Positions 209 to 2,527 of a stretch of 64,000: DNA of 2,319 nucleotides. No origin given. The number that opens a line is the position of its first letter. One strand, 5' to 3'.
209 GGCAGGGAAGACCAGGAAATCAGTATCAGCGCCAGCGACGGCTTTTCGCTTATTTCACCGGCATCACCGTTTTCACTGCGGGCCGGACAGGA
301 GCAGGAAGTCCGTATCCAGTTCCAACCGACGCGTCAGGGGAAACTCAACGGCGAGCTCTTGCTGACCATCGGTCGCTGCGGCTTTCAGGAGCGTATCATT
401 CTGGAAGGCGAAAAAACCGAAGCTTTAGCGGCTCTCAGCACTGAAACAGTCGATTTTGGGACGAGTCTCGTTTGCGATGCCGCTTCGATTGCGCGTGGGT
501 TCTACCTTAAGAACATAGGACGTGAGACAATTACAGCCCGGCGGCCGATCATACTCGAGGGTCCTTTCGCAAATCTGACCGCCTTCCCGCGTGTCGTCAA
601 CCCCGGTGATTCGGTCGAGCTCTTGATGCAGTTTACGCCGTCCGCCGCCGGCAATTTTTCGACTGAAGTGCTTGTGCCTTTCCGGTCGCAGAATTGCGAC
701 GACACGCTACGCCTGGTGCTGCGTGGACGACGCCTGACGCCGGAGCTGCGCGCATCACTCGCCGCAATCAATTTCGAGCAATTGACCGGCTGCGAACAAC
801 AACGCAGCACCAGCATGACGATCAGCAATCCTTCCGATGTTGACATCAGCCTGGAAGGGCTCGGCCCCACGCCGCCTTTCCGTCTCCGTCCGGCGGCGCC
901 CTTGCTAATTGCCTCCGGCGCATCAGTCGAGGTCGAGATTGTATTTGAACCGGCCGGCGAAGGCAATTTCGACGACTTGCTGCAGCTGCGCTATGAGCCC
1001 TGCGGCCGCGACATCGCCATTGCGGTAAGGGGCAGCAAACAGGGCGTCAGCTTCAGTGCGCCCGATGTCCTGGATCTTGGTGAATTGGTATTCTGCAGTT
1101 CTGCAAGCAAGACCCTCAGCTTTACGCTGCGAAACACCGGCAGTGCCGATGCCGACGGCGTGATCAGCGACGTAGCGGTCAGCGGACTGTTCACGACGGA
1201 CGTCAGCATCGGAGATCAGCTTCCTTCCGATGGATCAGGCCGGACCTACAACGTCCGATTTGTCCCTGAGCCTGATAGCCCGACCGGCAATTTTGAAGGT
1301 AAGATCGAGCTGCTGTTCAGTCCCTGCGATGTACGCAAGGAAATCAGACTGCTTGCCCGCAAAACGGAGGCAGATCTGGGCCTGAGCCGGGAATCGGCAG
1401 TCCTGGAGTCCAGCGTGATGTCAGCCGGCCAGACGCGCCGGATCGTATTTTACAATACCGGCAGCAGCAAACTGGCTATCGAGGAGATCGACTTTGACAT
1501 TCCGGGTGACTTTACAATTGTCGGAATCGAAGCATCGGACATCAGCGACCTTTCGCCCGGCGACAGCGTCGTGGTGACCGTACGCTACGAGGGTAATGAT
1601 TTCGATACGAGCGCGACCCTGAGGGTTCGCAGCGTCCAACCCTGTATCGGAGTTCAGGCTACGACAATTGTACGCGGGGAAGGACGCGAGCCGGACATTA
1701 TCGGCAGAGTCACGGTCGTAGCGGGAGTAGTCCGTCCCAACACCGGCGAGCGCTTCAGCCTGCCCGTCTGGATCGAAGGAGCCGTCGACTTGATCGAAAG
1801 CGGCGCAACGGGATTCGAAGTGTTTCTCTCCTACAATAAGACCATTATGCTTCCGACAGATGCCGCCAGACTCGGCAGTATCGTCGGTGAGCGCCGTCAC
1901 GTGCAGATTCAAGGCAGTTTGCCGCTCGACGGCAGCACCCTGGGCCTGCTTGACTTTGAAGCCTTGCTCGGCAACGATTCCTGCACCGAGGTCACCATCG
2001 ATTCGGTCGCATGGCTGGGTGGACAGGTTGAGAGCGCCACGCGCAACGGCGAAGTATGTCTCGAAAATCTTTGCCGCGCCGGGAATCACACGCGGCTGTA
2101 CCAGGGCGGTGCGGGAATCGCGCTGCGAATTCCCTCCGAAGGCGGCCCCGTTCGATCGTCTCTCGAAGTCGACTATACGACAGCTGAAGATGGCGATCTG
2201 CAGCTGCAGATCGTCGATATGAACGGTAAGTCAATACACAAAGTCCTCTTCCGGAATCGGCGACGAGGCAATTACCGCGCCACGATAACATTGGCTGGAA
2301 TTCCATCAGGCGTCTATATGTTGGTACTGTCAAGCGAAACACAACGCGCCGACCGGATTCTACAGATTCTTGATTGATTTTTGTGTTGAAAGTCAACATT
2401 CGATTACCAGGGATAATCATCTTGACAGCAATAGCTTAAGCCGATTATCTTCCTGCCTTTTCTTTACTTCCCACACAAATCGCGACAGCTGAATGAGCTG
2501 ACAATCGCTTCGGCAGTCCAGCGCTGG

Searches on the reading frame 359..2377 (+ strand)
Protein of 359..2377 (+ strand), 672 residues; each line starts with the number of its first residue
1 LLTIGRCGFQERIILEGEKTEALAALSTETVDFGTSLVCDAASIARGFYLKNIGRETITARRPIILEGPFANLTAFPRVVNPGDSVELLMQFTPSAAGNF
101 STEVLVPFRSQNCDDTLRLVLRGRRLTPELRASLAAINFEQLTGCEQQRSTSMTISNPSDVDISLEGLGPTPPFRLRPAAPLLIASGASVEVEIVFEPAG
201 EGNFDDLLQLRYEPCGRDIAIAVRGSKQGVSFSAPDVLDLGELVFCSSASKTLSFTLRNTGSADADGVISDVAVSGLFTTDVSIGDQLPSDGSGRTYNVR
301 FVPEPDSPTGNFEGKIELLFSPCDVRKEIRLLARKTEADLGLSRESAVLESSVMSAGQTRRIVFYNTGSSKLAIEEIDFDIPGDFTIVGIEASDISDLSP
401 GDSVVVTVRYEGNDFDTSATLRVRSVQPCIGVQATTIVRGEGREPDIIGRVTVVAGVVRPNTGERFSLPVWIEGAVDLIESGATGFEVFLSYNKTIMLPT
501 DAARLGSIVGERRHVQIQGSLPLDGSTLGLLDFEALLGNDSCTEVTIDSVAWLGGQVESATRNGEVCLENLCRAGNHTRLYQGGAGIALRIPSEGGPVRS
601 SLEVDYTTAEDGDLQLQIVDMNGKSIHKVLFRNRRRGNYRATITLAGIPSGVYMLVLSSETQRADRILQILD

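Call 97: search_protein_families(library=pfam, proteins=[window:359-2377:+], max_evalue=0.00001)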
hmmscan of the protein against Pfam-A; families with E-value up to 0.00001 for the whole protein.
window:359-2377:+ (672 aa): 3 families
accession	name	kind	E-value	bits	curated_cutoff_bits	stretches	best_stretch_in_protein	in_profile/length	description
PF22544.2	HYDIN_VesB_CFA65-like_Ig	-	1.7e-13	51.1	25.5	0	26-118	5-96/100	HYDIN/CFA65/VesB-like, Ig-like domain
PF07610.17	DUF1573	-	1.3e-07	32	26.1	0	74-118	48-93/98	Protein of unknown function (DUF1573)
PF18962.6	Por_Secre_tail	-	2e-06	28.4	27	1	597-663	5-68/75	Secretion system C-terminal sorting domain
